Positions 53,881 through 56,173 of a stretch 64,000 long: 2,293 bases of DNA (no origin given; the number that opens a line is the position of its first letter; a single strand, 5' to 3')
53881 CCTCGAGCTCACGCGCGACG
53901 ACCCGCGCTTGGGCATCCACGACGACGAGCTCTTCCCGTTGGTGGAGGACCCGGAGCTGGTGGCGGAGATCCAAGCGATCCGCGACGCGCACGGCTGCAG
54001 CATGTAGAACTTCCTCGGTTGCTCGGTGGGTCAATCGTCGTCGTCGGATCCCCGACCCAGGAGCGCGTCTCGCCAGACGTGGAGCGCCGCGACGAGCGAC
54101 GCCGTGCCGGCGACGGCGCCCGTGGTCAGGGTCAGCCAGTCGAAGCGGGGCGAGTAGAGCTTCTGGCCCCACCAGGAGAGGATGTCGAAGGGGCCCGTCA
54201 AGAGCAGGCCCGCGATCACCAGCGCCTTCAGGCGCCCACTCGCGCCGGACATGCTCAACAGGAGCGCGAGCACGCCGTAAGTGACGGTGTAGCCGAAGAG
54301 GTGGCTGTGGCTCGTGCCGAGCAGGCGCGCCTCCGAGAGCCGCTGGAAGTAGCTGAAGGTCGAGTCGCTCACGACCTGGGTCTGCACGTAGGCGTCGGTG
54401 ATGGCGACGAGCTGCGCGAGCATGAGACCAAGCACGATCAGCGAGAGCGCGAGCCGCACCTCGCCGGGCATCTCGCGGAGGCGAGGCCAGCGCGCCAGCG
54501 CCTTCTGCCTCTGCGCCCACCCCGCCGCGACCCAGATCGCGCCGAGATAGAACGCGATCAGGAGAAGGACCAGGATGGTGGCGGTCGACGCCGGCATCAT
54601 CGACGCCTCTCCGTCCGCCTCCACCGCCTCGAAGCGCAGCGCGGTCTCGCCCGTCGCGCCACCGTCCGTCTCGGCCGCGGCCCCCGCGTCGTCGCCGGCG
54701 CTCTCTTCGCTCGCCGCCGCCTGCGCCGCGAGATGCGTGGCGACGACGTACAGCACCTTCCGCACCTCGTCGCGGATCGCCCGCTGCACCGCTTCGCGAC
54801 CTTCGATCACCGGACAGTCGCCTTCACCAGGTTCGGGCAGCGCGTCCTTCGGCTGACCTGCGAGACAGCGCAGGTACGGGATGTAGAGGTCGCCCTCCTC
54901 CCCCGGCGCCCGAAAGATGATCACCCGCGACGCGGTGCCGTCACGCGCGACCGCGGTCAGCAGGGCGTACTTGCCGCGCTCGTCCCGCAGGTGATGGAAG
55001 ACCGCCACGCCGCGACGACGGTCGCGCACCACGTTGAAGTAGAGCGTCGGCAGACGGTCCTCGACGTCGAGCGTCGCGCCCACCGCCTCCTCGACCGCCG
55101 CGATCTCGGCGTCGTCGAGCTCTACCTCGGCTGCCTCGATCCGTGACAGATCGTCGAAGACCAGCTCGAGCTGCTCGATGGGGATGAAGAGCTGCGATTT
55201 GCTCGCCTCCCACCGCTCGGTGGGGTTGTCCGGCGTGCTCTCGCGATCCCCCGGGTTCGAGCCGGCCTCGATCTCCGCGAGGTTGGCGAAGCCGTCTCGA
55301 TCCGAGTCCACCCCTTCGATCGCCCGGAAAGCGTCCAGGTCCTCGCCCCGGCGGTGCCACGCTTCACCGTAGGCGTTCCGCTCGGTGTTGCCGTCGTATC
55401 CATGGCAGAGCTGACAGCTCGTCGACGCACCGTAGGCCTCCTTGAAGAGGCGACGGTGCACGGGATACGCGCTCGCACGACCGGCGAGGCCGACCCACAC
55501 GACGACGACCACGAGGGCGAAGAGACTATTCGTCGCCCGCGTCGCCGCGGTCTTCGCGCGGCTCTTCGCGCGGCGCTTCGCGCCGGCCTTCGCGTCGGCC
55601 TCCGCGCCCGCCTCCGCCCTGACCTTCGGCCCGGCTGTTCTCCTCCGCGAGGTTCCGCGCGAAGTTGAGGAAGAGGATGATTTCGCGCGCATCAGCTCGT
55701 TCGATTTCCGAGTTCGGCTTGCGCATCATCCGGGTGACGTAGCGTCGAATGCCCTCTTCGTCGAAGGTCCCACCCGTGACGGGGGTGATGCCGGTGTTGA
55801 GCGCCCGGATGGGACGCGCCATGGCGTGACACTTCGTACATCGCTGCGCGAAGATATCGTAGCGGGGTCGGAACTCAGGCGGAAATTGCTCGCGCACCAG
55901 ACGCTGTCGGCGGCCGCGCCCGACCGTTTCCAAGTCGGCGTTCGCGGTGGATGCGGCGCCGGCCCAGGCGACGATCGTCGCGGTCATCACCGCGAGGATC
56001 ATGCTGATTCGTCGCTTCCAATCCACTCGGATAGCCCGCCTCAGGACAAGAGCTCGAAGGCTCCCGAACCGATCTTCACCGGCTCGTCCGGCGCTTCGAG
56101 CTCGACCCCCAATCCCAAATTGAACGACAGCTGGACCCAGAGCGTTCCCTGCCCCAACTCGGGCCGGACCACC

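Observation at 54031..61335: Two-component/CheX signalling cluster embedded in a periplasmic cytochrome c and cupredoxin locus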

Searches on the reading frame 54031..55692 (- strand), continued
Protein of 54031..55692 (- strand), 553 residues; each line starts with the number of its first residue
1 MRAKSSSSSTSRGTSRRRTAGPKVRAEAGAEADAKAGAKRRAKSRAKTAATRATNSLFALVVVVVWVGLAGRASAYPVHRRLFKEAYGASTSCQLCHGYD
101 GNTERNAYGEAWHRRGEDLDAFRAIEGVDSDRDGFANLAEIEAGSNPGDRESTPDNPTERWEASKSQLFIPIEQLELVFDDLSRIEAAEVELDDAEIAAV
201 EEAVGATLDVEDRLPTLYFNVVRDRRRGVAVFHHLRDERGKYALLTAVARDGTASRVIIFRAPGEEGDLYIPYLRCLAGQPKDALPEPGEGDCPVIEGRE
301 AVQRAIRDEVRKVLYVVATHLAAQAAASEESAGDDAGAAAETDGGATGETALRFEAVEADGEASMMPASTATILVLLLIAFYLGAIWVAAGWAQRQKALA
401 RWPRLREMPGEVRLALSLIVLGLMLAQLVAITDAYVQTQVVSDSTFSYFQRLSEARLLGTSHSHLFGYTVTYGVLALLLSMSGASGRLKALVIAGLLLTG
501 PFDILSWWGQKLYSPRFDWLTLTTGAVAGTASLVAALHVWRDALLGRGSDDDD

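Call 40: search_protein_families(library=pfam, proteins=[L008:4472-6334:+, L008:6341-6757:-, L008:7708-8754:+, L008:8577-10004:+, L008:9578-10816:+, L008:10827-11432:+, L008:11429-14086:+, L008:14088-14573:+, L008:14527-15495:+, L008:15947-17128:-], max_evalue=0.01)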
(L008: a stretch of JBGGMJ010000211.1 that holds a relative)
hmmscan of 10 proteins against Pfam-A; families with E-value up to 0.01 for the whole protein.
L008:4472-6334:+ (620 aa): 2 families
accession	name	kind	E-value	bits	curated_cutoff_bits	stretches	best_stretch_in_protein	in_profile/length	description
PF09459.16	EB_dh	-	1.7e-27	97.5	33.3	1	119-492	17-235/236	Ethylbenzene dehydrogenase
PF01391.23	Collagen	-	0.00014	22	27.2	1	60-90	25-55/60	Collagen triple helix repeat (20 copies)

L008:6341-6757:- (138 aa): 1 family
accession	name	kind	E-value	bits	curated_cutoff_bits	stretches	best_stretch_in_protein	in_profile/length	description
PF00072.30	Response_reg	-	7.1e-26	91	30.2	1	21-132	1-110/111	Response regulator receiver domain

L008:7708-8754:+ (348 aa): 0 families

L008:8577-10004:+ (475 aa): 0 families

L008:9578-10816:+ (412 aa): 0 families

L008:10827-11432:+ (201 aa): 0 families

L008:11429-14086:+ (885 aa): 5 families
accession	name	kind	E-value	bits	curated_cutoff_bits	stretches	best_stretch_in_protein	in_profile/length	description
PF02518.31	HATPase_c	-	3.1e-19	69.9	26.4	1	745-880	6-110/111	Histidine kinase-, DNA gyrase B-, and HSP90-like ATPase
PF01627.28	Hpt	-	1.3e-11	45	24.6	1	538-624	2-81/84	Hpt domain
PF00672.30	HAMP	-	5.6e-06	27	25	1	308-358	2-52/53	HAMP domain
PF02743.24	dCache_1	-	0.0006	19.9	45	1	96-225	56-179/240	Cache domain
PF08448.16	PAS_4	-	0.0022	18.6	23.1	0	454-507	54-108/110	PAS fold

L008:14088-14573:+ (161 aa): 1 family
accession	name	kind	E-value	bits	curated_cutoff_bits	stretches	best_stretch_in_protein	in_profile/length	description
PF10643.14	Cytochrome-c551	-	0.0013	18.8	27.1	1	52-115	156-212/216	Photosystem P840 reaction-centre cytochrome c-551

L008:14527-15495:+ (322 aa): 3 families
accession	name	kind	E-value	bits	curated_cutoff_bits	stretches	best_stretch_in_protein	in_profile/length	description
PF13690.11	CheX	-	1.1e-07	32.2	27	1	197-286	7-94/94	Chemotaxis phosphatase CheX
PF03709.21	OKR_DC_1_N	-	0.0027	18.4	29.3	1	46-108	8-67/111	Orn/Lys/Arg decarboxylase, N-terminal domain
PF21695.3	GlnR_1st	-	0.0066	16.8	27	0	46-116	14-81/111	Transcription regulator GlnR, N-terminal domain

L008:15947-17128:- (393 aa): 0 families

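Call 47: predict_structure(alignment_id=A3)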
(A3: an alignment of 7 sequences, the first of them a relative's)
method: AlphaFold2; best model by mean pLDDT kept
length: 493 residues; sequences in the alignment: 7
mean_pLDDT: 56.5   pTM: 0.49
mean pLDDT of the five models: 56.5, 54.0, 53.4, 52.5, 52.5
residues with pLDDT >= 90: 38; 70-90: 91; 50-70: 135; < 50: 229
segments of 3 or more residues with pLDDT < 50: 1-17, 28-34, 39-41, 72-109, 273-289, 300-319, 321-323, 325-327, 329-331, 336-340, 362-407, 438-477, 479-481, 483-493
pLDDT, mean of each block of 10 residues (from residue 1): 34 45 50 47 56 69 62 45 37 37 38 60 67 83 80 74 83 75 83 83 63 88 91 89 91 92 75 40 36 70 42 46 48 46 54 53 47 36 33 35 43 52 55 51 40 37 35 45 40 32
secondary structure, 60 per line:
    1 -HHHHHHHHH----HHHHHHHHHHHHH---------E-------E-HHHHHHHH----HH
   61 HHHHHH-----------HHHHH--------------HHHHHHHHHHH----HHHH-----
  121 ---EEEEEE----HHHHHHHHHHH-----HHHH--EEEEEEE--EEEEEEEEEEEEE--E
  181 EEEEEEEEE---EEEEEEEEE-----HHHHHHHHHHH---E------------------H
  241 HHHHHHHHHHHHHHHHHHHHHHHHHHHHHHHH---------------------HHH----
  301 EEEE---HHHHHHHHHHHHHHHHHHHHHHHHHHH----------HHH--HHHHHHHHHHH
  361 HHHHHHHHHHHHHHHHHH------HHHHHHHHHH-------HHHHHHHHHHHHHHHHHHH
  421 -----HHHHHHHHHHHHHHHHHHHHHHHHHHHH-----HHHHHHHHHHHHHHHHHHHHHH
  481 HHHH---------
elements in order: H2-10 H15-27 H47-54 H59-66 H78-82 H97-107 H112-115 E124-129 H134-144 H150-153 E156-162 E165-177 E180-189 E193-201 H207-217 H240-272 E301-304 H308-334 H350-378 H385-394 H402-420 H426-453 H459-484

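Call 53: fold_search(model_id=the predicted structure, library=pdb)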
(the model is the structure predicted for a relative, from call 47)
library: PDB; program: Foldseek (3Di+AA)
matches with E <= 10: 416; with E <= 0.001: 0
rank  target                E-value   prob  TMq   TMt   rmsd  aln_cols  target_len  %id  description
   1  9eri_G                3.6e-03  1.00  0.24  0.51   8.8       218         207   14  Cryo-EM structure of sodium pumping Rnf complex from Acetobacterium woodii bound to NADH (released 2025-03-05)
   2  8a1y_C                1.1e-02  0.99  0.20  0.35  13.3       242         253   14  Sodium pumping NADH-quinone oxidoreductase with inhibitor HQNO (released 2023-06-14)
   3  8evu_C                1.4e-02  0.98  0.20  0.36  13.8       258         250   14  Cryo EM structure of Vibrio cholerae NQR (released 2022-11-16)
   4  8a1u_C                1.6e-02  0.96  0.19  0.33  13.8       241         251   15  Sodium pumping NADH-quinone oxidoreductase with substrates NADH and Q2 (released 2023-09-20)
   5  8a1t_C                1.8e-02  1.00  0.21  0.38   7.9       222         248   14  Sodium pumping NADH-quinone oxidoreductase (released 2023-06-14)
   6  8ahx_G                2.0e-02  1.00  0.18  0.40   7.9       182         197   12  Cryo-EM structure of the nitrogen-fixation associated NADH:ferredoxin oxidoreductase RNF from Azotobacter vinelandii (released 2023-11-01)
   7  7xk3_C                2.5e-02  0.99  0.22  0.38   8.1       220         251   15  Cryo-EM structure of Na+-pumping NADH-ubiquinone oxidoreductase from Vibrio cholerae, state 1 (released 2022-07-20)
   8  8rb9_G                3.4e-02  1.00  0.20  0.45   4.7       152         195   15  Cryo-EM structure of the NADH:ferredoxin oxidoreductase RNF from Azotobacter vinelandii, NADH added (released 2024-06-26)
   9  8rb8_G                4.4e-02  1.00  0.22  0.52   5.9       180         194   14  Cryo-EM structure of the NADH:ferredoxin oxidoreductase RNF from Azotobacter vinelandii, purified with 2-ME/TCEP, NADH (released 2024-06-26)
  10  8ad0_C                5.5e-02  0.98  0.20  0.36   8.4       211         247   15  X-ray structure of Na+-NQR from Vibrio cholerae in different conformation at 3.1 A (released 2023-07-12)
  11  4u9s                  8.9e-02  0.97  0.18  0.37   8.3       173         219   16  Crystal structure of NqrC from Vibrio cholerae (released 2014-12-03)
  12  9u5g_C                1.0e-01  0.84  0.19  0.33  10.5       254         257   12  Cryo-EM structure of Na+-translocating NADH-ubiquinone oxidoreductase NqrC-T225Y mutant from Vibrio cholerae (released 2025-06-25)
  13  7zc6_G                1.8e-01  1.00  0.17  0.43   3.3       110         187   14  Na+ - translocating ferredoxin: NAD+ reductase (Rnf) of C. tetanomorphum (released 2022-09-28)
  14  4xa7                  2.2e-01  0.82  0.16  0.31   8.2       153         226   16  Soluble part of holo NqrC from V. harveyi (released 2015-03-18)
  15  3ljb_A                2.4e-01  0.13  0.07  0.14  20.4       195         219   11  Structural basis of oligomerisation in the MxA stalk (released 2010-05-05)
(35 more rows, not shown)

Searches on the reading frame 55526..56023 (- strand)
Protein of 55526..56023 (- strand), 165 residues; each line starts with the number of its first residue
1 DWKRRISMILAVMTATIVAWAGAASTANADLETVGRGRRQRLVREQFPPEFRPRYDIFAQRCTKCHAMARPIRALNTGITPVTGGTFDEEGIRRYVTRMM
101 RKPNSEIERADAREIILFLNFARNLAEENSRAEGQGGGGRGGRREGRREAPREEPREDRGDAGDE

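Call 3: search_protein_families(library=pfam, proteins=[window:55526-56023:-], max_evalue=0.01)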
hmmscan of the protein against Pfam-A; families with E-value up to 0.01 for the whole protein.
window:55526-56023:- (165 aa): 1 family
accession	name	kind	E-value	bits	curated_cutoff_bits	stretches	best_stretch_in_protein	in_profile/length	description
PF09098.15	Dehyd-heme_bind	-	0.0013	18.8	25.2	0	90-131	34-75/167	Quinohemoprotein amine dehydrogenase A, alpha subunit, haem binding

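Call 4: search_protein_families(library=ncbifam, proteins=[window:55526-56023:-], max_evalue=0.1)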
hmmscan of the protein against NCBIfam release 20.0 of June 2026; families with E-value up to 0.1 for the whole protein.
window:55526-56023:- (165 aa): 1 family
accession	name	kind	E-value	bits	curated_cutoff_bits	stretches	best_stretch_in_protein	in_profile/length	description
TIGR03908.1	QH_alpha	equivalog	0.016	13.7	274.35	0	90-132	39-81/510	quinohemoprotein amine dehydrogenase subunit alpha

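Call 20: search_protein_families(library=pfam, proteins=[window:55526-56023:-], max_evalue=10)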
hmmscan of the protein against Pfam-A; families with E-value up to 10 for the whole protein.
window:55526-56023:- (165 aa): 2 families
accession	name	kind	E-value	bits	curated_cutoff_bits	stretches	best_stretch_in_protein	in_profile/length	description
PF09098.15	Dehyd-heme_bind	-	0.0013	18.8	25.2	1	90-131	34-75/167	Quinohemoprotein amine dehydrogenase A, alpha subunit, haem binding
PF13442.11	Cytochrome_CBB3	-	0.037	14.8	27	1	55-119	7-68/68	Cytochrome C oxidase, cbb3-type, subunit III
